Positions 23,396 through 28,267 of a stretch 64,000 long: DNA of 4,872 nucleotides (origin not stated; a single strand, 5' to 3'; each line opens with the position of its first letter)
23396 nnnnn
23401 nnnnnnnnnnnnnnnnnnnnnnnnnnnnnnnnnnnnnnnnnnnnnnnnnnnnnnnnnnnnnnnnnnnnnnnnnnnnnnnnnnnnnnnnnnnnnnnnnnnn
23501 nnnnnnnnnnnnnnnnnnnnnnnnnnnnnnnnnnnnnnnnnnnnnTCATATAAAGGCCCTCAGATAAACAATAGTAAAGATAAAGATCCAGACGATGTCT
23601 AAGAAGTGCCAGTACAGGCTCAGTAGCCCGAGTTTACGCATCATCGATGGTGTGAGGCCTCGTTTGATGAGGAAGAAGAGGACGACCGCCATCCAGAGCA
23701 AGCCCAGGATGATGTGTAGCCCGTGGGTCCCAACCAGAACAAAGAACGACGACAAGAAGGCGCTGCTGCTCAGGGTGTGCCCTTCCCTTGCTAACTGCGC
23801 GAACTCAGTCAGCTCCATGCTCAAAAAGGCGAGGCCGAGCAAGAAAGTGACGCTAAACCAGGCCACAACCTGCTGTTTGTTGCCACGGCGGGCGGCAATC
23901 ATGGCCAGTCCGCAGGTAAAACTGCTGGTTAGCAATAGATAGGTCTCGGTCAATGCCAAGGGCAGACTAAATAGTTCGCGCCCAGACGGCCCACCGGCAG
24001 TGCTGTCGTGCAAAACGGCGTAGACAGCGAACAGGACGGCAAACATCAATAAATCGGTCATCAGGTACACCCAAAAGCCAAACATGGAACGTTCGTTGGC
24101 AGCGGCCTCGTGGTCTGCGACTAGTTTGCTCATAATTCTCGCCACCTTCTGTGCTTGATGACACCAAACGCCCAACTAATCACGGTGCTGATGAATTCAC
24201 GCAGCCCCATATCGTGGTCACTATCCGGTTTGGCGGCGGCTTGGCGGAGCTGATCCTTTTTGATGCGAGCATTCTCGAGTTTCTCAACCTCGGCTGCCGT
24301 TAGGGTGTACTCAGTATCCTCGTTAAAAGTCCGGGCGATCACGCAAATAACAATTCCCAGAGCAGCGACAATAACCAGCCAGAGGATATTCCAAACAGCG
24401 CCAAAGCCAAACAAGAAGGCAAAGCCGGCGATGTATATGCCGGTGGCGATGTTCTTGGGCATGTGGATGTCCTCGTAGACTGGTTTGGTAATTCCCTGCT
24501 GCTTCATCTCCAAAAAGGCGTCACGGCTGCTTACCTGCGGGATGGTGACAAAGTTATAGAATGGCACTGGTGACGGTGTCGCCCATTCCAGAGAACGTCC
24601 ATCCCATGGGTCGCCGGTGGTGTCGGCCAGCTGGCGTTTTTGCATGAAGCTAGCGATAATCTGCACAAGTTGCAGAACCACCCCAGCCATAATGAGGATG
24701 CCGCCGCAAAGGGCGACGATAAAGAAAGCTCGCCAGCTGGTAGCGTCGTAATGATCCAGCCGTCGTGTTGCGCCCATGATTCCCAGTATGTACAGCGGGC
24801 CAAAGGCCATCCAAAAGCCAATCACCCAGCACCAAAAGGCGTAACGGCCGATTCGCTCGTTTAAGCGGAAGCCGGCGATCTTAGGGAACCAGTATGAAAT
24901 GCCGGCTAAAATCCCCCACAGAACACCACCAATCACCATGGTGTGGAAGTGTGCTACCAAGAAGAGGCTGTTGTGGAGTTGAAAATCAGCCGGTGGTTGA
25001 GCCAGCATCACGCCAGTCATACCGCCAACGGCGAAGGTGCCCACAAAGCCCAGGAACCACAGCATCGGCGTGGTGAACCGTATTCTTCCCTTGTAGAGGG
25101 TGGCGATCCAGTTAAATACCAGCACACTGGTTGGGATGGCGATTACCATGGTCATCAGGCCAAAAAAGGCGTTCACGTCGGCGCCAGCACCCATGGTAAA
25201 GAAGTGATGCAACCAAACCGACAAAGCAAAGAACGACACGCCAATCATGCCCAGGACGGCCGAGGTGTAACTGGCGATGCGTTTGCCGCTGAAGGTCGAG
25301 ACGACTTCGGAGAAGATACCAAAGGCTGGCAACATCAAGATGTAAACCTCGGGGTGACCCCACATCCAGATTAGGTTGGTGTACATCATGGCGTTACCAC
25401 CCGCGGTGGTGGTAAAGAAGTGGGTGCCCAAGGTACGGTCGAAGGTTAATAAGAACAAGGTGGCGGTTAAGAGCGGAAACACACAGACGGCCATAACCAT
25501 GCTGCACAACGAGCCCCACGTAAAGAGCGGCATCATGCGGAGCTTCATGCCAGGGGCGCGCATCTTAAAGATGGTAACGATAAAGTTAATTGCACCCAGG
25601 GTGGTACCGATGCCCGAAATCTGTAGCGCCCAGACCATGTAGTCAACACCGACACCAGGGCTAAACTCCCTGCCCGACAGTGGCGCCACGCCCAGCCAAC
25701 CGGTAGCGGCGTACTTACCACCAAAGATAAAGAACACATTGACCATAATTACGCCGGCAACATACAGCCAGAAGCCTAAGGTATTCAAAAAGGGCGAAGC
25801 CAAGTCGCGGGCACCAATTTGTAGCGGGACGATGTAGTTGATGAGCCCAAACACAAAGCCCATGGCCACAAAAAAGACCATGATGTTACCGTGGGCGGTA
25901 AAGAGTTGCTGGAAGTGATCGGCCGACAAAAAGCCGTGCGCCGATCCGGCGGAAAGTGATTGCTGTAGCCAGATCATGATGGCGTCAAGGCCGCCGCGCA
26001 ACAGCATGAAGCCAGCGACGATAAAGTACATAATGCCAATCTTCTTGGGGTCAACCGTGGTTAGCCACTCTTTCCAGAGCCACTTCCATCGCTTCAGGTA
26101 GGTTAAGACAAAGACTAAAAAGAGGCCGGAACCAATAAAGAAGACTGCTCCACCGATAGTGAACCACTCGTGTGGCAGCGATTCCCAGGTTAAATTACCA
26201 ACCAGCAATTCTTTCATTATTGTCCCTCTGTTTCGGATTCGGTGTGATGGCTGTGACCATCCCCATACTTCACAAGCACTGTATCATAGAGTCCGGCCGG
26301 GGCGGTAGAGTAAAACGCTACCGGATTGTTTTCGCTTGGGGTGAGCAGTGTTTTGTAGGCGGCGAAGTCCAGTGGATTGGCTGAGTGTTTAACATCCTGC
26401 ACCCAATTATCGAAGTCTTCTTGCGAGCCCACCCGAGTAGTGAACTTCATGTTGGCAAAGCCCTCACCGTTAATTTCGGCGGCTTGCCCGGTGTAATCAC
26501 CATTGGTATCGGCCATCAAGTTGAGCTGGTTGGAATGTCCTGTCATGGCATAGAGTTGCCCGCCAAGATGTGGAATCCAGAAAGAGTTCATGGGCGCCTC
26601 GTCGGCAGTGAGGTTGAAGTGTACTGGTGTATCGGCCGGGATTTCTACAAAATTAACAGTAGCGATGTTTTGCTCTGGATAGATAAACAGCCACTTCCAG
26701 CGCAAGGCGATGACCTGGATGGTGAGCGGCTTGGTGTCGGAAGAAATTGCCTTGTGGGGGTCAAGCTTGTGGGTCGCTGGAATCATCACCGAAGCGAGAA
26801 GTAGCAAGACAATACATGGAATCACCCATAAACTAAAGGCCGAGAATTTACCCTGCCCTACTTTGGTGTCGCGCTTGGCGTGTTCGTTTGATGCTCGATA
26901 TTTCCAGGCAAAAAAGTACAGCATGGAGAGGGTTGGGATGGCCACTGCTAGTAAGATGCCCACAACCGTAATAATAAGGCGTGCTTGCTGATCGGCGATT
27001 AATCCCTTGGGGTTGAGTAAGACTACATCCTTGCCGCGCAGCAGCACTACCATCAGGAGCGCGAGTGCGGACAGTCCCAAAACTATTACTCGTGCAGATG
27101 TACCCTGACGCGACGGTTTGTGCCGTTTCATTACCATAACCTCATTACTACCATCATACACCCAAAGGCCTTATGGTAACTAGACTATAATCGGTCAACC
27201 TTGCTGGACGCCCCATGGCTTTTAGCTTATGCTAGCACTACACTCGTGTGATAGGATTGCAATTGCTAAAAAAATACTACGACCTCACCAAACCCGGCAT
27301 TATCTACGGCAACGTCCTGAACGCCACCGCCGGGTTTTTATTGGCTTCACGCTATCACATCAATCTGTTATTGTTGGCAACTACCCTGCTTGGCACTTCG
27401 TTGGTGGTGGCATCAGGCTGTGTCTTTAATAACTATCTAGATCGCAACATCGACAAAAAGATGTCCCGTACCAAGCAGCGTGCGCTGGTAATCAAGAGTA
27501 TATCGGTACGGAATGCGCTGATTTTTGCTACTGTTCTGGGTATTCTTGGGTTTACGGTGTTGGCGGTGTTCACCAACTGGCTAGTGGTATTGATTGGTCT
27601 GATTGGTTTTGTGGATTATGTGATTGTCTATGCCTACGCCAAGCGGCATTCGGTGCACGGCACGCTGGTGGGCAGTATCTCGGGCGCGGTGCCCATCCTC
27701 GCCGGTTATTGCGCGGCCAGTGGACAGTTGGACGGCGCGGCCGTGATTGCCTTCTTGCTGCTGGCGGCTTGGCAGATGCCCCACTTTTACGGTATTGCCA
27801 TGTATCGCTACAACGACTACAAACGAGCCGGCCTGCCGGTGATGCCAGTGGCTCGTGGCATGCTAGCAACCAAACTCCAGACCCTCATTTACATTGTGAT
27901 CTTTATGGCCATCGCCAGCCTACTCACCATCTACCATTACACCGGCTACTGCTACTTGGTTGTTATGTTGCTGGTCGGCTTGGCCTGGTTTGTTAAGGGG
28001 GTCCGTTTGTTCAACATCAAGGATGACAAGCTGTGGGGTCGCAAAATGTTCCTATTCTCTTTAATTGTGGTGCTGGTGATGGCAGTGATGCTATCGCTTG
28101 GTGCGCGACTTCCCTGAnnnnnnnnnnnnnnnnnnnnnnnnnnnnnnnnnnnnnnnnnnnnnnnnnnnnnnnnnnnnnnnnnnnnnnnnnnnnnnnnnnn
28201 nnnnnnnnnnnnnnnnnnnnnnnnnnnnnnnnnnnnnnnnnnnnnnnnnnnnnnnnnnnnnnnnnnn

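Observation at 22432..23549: CyoD fused to a cupredoxin-like domain, followed by a stand-alone membrane-anchored paralog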

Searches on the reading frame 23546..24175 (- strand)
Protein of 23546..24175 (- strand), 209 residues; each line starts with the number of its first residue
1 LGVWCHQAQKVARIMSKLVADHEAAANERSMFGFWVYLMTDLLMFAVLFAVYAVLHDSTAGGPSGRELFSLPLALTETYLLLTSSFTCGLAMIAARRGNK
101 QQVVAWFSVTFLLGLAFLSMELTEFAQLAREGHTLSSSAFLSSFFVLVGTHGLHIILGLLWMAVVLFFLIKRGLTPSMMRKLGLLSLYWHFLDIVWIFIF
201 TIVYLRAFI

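Call 4: search_protein_families(library=pfam, proteins=[window:23546-24175:-], max_evalue=1)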
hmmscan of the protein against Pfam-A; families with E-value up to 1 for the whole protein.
window:23546-24175:- (209 aa): 1 family
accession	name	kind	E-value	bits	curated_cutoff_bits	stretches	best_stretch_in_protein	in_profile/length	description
PF00510.24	COX3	-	8.8e-21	75.4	23.8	1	16-205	62-255/258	Cytochrome c oxidase subunit III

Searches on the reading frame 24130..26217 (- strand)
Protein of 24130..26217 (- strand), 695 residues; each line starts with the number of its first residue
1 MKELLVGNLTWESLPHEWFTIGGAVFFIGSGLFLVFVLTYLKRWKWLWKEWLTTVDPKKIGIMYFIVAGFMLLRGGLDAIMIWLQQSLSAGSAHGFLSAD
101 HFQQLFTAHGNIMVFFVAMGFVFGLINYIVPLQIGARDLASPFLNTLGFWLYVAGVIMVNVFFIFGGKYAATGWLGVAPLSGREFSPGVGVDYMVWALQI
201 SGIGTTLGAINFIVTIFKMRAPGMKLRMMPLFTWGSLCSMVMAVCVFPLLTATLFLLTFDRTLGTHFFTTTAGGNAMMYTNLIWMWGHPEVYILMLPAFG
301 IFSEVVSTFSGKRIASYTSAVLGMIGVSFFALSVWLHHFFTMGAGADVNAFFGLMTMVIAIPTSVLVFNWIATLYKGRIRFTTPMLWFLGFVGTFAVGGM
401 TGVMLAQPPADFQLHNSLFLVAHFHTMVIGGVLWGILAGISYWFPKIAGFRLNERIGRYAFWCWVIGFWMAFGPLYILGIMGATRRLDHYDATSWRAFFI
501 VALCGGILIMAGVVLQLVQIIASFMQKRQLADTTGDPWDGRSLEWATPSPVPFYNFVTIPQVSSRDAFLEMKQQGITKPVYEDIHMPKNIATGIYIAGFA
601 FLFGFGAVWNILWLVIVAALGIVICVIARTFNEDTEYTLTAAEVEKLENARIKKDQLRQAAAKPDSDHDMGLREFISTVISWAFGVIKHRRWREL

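Call 4: search_protein_families(library=pfam, proteins=[window:24130-26217:-], max_evalue=1)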
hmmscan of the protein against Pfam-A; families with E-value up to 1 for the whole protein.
window:24130-26217:- (695 aa): 2 families
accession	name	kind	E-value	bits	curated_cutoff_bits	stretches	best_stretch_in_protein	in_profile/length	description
PF00115.25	COX1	-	2.6e-136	455.4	34.8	1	59-507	1-435/436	Cytochrome C and Quinol oxidase polypeptide I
PF15103.11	G0-G1_switch_2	-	0.26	12.2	27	0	502-532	27-58/105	G0/G1 switch protein 2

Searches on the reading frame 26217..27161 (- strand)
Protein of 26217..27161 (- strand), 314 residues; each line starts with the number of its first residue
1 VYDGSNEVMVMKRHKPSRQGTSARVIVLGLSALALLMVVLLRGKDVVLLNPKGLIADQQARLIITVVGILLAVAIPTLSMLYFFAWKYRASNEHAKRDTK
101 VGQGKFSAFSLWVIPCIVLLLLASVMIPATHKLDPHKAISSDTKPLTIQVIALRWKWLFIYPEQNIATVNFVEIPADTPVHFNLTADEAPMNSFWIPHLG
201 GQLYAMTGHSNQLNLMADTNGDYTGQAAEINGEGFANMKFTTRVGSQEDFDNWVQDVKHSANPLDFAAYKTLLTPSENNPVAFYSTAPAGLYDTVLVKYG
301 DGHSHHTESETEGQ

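Call 4: search_protein_families(library=pfam, proteins=[window:26217-27161:-], max_evalue=1)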
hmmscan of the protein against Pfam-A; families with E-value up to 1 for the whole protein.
window:26217-27161:- (314 aa): 6 families
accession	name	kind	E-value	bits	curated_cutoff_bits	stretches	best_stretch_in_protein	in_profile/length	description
PF06481.20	COX_ARM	-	9e-13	48.3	23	1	258-302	1-45/46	COX Aromatic Rich Motif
PF00116.26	COX2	-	2.2e-08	34.5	22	1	167-239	43-114/120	Cytochrome C oxidase subunit II, periplasmic domain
PF03994.20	DUF350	-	0.017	15.6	26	1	25-139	9-107/133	Domain of Unknown Function (DUF350)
PF19865.4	DUF6338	-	0.07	13.1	26.5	1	23-98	41-117/205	Family of unknown function (DUF6338)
PF00499.25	Oxidored_q3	-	0.18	12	33.2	0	56-126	98-142/146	NADH-ubiquinone/plastoquinone oxidoreductase chain 6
PF13273.12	DUF4064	-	0.22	12.2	32.1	1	61-132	5-86/102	Protein of unknown function (DUF4064)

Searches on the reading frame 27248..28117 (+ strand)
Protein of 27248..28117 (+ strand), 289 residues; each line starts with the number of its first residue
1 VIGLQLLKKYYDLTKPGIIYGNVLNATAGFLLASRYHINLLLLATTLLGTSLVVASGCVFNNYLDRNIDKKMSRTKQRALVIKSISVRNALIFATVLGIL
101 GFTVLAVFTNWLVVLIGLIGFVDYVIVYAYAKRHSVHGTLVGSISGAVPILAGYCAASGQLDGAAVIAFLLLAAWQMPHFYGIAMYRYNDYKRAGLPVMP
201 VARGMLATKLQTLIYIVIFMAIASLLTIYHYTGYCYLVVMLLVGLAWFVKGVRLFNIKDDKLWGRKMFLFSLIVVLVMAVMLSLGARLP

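Call 4: search_protein_families(library=pfam, proteins=[window:27248-28117:+], max_evalue=1)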
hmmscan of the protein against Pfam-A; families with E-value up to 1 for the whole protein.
window:27248-28117:+ (289 aa): 2 families
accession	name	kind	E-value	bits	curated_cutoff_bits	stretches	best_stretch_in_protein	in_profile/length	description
PF01040.23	UbiA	-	5.1e-58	196.7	34.2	1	24-271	3-249/250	UbiA prenyltransferase family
PF14087.12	DUF4267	-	0.025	15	27.8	1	73-147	29-100/110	Domain of unknown function (DUF4267)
